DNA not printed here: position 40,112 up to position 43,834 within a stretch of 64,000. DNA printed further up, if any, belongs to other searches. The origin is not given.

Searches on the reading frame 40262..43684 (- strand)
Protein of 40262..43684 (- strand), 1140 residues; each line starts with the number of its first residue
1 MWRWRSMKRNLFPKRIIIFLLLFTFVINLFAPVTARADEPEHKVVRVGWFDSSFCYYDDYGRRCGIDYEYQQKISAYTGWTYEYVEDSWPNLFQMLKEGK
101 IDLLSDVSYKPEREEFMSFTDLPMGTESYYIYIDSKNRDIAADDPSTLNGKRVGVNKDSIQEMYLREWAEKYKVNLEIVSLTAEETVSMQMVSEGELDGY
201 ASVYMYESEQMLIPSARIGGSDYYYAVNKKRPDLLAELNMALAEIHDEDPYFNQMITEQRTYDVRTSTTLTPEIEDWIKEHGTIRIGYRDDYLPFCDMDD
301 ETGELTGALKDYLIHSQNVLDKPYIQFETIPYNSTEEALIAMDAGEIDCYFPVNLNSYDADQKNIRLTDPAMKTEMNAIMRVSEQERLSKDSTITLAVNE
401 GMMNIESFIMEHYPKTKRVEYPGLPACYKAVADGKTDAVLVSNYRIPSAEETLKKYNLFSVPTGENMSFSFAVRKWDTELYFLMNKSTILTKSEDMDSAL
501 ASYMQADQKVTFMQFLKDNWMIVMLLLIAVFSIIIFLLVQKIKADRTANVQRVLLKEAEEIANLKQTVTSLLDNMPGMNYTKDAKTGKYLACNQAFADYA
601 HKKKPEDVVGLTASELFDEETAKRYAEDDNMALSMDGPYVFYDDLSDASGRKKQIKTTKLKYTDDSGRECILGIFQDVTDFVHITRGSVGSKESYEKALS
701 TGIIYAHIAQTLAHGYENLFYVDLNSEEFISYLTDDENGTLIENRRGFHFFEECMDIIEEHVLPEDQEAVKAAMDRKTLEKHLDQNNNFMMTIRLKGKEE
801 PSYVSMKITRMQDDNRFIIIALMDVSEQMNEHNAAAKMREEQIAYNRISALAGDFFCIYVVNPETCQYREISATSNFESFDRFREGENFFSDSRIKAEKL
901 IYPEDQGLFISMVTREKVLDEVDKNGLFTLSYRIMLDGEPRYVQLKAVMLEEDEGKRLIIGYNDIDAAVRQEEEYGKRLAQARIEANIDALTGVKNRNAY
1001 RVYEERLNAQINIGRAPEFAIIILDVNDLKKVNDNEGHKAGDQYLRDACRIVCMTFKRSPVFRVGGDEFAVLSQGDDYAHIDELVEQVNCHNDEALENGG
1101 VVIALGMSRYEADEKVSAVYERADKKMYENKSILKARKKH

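Call 34: search_protein_families(library=pfam, proteins=[window:40262-43684:-], max_evalue=0.001)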
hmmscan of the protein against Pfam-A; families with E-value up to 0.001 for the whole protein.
window:40262-43684:- (1140 aa): 3 families
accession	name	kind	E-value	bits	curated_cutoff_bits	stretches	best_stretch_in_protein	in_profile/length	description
PF00497.25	SBP_bac_3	-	2.3e-24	86.1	26.4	2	53-249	11-120/132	Bacterial extracellular solute-binding proteins, family 3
PF00990.26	GGDEF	-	1.6e-20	74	23.8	1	986-1132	1-156/161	Diguanylate cyclase, GGDEF domain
PF08448.16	PAS_4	-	2.6e-10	40.9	23.1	1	573-682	2-109/110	PAS fold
